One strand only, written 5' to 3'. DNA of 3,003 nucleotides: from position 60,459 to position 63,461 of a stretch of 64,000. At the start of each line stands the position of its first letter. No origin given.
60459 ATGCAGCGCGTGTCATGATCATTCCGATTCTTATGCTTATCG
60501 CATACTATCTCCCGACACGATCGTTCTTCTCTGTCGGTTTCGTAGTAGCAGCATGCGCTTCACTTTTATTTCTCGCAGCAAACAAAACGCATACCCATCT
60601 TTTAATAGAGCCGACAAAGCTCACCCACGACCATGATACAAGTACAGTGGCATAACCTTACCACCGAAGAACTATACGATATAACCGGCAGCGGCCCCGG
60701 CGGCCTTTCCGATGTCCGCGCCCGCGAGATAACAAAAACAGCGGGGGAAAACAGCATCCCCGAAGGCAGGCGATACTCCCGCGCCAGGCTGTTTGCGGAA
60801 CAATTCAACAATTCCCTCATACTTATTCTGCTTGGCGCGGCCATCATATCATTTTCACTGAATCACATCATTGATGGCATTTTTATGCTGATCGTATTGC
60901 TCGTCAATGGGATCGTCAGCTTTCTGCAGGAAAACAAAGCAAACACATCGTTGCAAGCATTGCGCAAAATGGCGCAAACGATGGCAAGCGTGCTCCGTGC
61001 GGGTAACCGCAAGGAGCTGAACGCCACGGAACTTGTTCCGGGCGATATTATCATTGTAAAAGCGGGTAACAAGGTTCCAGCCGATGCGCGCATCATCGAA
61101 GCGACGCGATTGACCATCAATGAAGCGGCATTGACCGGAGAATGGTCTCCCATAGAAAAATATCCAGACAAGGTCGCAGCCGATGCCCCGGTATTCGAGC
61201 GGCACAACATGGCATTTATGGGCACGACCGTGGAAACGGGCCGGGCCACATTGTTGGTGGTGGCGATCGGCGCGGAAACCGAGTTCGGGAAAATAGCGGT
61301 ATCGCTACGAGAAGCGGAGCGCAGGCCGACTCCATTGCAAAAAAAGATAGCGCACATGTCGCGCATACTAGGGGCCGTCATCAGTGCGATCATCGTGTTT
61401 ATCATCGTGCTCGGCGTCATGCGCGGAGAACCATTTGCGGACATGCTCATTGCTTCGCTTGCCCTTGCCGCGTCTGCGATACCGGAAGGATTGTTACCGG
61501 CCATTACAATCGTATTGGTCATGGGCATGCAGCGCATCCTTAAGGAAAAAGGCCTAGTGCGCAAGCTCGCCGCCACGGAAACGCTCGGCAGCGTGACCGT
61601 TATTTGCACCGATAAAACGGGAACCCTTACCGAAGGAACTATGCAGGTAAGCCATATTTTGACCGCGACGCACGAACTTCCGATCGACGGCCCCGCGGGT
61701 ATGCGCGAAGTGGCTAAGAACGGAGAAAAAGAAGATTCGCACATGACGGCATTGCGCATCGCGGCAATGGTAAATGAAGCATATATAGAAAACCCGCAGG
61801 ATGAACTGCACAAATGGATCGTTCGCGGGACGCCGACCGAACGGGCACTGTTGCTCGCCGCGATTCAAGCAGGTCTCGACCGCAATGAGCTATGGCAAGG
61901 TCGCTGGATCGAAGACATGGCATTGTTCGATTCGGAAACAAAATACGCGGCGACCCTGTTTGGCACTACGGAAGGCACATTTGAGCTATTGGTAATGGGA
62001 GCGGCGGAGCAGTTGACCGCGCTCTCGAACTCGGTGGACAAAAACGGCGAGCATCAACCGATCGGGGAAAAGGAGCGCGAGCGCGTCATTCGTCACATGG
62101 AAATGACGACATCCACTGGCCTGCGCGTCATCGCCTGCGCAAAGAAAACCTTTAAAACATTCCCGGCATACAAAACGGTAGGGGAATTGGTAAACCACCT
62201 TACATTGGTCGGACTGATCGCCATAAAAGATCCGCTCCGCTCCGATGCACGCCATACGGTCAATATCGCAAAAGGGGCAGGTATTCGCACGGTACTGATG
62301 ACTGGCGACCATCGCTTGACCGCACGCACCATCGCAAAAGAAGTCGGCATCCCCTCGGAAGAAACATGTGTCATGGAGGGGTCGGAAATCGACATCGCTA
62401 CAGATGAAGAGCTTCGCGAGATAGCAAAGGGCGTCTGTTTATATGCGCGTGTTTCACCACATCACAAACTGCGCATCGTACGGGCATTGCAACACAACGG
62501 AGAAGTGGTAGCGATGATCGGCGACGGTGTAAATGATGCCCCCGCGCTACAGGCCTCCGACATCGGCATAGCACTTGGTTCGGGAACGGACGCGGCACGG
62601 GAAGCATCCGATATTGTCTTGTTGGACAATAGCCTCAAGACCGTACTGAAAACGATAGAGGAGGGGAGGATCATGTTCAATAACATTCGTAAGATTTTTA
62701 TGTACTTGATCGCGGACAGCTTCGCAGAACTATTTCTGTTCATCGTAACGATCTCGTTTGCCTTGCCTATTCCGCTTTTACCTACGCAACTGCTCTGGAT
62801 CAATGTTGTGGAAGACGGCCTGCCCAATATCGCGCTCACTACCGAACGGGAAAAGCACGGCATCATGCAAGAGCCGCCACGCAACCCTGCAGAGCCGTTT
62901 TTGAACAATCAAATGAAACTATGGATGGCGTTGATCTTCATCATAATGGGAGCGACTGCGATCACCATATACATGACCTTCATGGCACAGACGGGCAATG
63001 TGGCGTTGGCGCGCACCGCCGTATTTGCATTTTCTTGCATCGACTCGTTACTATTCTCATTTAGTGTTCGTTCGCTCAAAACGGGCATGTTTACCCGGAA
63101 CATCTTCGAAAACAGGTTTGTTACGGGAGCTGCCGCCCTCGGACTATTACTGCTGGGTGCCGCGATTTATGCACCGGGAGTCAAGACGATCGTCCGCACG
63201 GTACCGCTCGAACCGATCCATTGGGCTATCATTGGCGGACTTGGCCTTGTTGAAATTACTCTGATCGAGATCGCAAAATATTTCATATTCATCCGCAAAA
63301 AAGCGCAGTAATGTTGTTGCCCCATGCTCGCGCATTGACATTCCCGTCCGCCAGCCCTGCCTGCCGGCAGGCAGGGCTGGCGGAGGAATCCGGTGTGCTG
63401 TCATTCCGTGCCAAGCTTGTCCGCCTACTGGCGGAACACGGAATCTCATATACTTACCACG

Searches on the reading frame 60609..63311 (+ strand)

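Call 42: search_protein_families(library=pfam, proteins=[window:60609-63311:+], max_evalue=0.00001)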
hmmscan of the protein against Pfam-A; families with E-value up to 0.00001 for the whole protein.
window:60609-63311:+ (900 aa): 6 families
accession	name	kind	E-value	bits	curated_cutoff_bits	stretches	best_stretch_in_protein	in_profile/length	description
PF00122.25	E1-E2_ATPase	-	5.5e-49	166.6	28.1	1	120-312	1-180/181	E1-E2 ATPase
PF00689.26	Cation_ATPase_C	-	1.1e-37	130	27.3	1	720-892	1-175/175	Cation transporting ATPase, C-terminus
PF00702.32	Hydrolase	-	4.4e-22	79.9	26.4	1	330-650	2-190/191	haloacid dehalogenase-like hydrolase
PF00690.31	Cation_ATPase_N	-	6.3e-13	48.6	20.4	1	14-81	1-69/69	Cation transporter/ATPase, N-terminus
PF08282.18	Hydrolase_3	-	4.4e-08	33.6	20.9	1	624-682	196-254/255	haloacid dehalogenase-like hydrolase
PF13246.12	Cation_ATPase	-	7.7e-08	32.7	21.7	1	387-473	2-88/91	Cation transport ATPase (P-type)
